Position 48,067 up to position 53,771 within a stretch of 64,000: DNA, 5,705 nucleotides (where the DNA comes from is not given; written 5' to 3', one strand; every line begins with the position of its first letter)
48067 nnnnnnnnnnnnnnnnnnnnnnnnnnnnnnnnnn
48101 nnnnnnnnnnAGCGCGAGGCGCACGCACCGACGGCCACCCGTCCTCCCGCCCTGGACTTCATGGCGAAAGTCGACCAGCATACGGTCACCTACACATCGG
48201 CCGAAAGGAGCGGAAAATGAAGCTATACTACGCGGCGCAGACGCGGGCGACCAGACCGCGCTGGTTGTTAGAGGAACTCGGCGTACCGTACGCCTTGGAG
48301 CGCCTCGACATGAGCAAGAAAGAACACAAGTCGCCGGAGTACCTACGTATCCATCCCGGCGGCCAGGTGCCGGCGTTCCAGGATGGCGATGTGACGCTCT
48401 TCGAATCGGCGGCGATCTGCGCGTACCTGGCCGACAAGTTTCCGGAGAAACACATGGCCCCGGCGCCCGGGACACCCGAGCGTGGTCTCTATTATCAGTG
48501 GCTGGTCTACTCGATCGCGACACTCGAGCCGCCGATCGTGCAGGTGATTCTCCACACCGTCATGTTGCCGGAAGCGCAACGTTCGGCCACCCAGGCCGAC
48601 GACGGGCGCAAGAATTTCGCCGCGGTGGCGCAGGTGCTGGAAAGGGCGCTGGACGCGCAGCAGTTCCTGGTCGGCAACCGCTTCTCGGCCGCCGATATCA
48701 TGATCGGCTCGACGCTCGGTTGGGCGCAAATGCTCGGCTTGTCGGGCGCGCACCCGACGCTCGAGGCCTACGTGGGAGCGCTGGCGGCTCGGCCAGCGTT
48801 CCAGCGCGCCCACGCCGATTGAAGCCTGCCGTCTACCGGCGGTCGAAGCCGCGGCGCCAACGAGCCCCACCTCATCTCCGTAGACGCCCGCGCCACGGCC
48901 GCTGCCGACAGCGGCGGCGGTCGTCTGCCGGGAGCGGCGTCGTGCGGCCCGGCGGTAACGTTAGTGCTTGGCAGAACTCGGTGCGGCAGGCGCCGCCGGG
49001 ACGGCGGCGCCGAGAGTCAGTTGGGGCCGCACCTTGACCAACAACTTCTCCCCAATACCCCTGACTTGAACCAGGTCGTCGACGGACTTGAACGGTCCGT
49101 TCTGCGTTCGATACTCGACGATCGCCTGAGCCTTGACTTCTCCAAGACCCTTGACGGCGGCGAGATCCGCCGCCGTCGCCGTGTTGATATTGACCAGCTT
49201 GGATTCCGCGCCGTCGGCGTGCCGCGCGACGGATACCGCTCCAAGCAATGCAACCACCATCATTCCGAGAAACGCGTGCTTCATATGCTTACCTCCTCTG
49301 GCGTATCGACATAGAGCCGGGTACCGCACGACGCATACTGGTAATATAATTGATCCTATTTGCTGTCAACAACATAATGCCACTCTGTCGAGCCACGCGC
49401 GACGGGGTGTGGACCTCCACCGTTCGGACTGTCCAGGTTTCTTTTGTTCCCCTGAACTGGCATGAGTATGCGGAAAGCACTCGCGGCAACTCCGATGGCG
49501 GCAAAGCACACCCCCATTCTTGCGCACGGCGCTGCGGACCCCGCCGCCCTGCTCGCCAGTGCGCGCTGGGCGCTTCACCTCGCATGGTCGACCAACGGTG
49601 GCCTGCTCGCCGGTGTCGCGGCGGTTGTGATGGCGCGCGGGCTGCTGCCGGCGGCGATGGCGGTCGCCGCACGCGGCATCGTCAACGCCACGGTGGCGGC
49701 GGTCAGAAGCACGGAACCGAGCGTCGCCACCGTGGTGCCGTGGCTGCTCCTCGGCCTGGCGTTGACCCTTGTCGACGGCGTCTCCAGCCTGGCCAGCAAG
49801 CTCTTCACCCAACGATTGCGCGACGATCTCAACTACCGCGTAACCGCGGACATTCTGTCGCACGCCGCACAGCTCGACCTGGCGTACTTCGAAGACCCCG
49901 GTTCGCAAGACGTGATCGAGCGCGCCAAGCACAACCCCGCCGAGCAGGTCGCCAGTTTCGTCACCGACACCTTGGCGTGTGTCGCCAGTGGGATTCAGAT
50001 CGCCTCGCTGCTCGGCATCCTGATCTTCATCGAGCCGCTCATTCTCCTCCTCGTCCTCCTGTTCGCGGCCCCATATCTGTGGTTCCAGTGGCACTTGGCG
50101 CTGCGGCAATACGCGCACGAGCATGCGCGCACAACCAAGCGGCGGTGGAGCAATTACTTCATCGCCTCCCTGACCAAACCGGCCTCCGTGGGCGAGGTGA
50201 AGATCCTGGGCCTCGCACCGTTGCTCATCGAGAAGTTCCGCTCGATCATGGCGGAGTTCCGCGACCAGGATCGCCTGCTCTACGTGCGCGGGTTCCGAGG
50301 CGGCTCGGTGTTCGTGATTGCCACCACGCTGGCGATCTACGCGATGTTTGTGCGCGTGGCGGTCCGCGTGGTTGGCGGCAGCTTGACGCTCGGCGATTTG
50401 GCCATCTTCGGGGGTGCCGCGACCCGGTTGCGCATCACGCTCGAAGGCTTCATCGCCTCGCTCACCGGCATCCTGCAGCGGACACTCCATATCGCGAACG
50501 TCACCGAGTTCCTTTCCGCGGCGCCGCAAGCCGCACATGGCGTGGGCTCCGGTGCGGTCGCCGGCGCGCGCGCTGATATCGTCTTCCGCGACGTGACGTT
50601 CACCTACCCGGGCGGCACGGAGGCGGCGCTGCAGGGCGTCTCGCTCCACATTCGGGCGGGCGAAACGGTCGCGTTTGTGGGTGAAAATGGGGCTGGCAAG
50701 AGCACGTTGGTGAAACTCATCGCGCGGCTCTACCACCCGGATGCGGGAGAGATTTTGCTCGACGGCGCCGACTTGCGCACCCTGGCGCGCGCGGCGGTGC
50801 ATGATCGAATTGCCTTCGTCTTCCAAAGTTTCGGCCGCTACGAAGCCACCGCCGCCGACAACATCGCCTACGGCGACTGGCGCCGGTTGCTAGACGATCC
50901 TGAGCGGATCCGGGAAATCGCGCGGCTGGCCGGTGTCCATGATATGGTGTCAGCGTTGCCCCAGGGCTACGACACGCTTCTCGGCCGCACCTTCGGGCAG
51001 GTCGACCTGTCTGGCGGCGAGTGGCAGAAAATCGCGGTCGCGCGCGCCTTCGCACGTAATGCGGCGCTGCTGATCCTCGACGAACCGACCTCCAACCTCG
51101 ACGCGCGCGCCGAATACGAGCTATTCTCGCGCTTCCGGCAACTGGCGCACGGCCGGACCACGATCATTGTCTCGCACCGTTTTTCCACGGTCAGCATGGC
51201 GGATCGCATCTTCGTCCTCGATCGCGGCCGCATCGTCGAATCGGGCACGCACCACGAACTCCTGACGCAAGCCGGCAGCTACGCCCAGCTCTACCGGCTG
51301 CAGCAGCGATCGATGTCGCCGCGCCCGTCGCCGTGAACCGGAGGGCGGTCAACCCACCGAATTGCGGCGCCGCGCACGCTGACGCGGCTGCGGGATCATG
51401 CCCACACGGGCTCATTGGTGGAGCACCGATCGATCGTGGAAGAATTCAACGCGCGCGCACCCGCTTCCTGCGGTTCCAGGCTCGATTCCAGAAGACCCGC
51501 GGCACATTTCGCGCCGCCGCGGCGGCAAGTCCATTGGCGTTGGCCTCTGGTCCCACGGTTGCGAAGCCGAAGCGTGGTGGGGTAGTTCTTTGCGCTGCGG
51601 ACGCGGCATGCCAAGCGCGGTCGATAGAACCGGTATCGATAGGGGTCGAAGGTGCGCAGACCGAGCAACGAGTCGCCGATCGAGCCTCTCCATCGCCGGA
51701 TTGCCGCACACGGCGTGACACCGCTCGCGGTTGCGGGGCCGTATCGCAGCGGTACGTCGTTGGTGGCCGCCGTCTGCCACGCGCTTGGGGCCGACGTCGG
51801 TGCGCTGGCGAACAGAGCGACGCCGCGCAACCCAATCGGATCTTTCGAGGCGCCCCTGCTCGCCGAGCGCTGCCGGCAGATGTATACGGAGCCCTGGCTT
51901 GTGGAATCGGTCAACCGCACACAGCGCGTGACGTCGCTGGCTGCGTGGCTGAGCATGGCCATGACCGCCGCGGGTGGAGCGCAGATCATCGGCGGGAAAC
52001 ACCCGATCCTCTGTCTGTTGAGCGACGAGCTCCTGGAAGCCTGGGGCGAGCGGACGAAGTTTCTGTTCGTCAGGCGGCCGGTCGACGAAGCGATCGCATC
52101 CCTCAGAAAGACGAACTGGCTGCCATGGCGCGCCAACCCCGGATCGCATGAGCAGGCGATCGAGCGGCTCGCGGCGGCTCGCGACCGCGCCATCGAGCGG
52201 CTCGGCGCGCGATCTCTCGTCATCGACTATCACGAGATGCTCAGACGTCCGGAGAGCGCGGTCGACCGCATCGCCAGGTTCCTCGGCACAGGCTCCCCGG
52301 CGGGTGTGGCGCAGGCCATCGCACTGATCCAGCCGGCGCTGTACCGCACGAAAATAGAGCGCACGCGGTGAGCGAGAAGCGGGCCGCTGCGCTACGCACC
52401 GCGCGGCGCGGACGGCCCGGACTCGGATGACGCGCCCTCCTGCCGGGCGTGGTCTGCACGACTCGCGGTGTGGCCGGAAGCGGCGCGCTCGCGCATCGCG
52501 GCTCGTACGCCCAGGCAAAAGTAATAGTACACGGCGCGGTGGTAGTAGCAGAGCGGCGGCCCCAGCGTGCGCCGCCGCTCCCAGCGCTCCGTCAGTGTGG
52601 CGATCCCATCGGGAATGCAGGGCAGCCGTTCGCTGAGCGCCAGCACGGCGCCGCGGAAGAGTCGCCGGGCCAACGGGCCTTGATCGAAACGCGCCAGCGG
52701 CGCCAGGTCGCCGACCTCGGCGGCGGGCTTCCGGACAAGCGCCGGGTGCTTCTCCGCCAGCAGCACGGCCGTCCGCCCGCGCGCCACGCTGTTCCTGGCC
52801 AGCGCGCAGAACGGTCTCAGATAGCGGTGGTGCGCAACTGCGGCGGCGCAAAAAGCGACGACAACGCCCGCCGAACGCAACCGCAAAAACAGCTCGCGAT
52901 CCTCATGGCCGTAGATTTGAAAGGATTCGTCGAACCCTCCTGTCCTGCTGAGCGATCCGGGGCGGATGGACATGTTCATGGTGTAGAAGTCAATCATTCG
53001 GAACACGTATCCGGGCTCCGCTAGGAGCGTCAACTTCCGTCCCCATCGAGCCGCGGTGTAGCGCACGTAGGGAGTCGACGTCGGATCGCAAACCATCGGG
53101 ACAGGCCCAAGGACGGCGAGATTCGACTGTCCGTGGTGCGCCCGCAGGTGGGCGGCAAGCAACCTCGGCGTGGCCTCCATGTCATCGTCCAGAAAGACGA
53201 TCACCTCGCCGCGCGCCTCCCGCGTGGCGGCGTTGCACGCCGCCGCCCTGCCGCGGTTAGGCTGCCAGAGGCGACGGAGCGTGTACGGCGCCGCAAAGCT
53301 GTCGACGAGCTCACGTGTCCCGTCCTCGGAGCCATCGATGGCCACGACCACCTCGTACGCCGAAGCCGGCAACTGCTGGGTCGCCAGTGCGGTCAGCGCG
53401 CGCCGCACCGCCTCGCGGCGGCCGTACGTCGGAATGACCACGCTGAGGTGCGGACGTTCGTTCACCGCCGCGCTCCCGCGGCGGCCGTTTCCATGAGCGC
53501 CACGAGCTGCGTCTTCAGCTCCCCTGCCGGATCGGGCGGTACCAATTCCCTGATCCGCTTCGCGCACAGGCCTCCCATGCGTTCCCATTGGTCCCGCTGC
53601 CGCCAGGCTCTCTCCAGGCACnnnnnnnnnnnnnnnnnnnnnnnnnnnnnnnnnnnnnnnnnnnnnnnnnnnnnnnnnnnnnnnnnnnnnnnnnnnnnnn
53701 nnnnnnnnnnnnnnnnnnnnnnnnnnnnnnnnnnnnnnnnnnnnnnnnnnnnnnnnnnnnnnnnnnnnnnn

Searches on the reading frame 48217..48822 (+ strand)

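Call 7: search_protein_families(library=pfam, proteins=[window:48217-48822:+], max_evalue=0.01)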
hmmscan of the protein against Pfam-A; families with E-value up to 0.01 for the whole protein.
window:48217-48822:+ (201 aa): 7 families
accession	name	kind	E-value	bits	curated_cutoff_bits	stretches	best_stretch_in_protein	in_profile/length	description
PF02798.26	GST_N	-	7.3e-21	74.7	20.9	1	2-72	4-75/76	Glutathione S-transferase, N-terminal domain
PF13409.12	GST_N_2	-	9.1e-16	58.7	25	1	11-73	5-69/70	Glutathione S-transferase, N-terminal domain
PF13417.12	GST_N_3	-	2.2e-13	50.8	22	1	11-78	10-74/75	Glutathione S-transferase, N-terminal domain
PF00043.30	GST_C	-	6.5e-10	39.6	20.7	1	106-193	4-93/93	Glutathione S-transferase, C-terminal domain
PF13410.11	GST_C_2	-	2.1e-08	34.6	24.9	1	127-186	4-67/69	Glutathione S-transferase, C-terminal domain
PF22041.1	GST_C_7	-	8.2e-05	23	27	1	117-172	54-110/140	Glutathione S-transferase, C-terminal domain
PF14497.11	GST_C_3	-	0.00038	21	21.6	1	131-194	28-96/104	Glutathione S-transferase, C-terminal domain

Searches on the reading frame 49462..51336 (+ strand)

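Call 7: search_protein_families(library=pfam, proteins=[window:49462-51336:+], max_evalue=0.01)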
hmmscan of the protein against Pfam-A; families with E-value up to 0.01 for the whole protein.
window:49462-51336:+ (624 aa): 6 families
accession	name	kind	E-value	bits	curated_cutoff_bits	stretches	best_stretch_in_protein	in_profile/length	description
PF00005.33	ABC_tran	-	1.1e-31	110.7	25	1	390-544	1-137/137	ABC transporter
PF13304.12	AAA_21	-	1e-07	32.8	27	1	517-572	239-298/304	AAA domain, putative AbiEii toxin, Type IV TA system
PF02463.25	SMC_N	-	4.9e-06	26.6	40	1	515-584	136-209/220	RecF/RecN/SMC N terminal domain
PF00664.28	ABC_membrane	-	9e-05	22.7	28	1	50-316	3-263/274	ABC transporter transmembrane region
PF13555.12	AAA_29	-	0.0022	18.2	27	1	391-421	13-43/61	P-loop containing region of AAA domain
PF09818.15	ABC_ATPase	-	0.0068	15.9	23.2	0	491-544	136-186/283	P-loop domain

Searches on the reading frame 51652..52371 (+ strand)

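Call 7: search_protein_families(library=pfam, proteins=[window:51652-52371:+], max_evalue=0.01)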
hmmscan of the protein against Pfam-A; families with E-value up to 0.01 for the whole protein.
window:51652-52371:+ (239 aa): 2 families
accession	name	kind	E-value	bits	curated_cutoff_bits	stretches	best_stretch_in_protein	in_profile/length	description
PF13469.12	Sulfotransfer_3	-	7.6e-10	39.8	27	1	24-212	1-211/216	Sulfotransferase family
PF00685.33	Sulfotransfer_1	-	0.0034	17.3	22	0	187-220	155-188/255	Sulfotransferase domain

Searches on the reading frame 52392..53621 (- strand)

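Call 7: search_protein_families(library=pfam, proteins=[window:52392-53621:-], max_evalue=0.01)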
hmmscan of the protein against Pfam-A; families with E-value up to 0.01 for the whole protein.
window:52392-53621:- (409 aa): 5 families
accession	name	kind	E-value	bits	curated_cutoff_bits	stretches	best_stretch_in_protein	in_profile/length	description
PF00535.33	Glycos_transf_2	-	1.9e-24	86.9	23.3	1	60-193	1-136/168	Glycosyl transferase family 2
PF13641.12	Glyco_tranf_2_3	-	4.5e-14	53.5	27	1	57-265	1-211/230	Glycosyltransferase like family 2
PF10111.15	Glyco_tranf_2_2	-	3.1e-13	50.3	27.3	1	60-266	1-217/276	Glycosyltransferase like family 2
PF02709.20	Glyco_transf_7C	-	7.2e-06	26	23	1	204-260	11-67/78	N-terminal domain of galactosyltransferase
PF13506.12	Glyco_transf_21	-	0.0024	17.8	21.7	1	125-265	18-154/174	Glycosyl transferase family 21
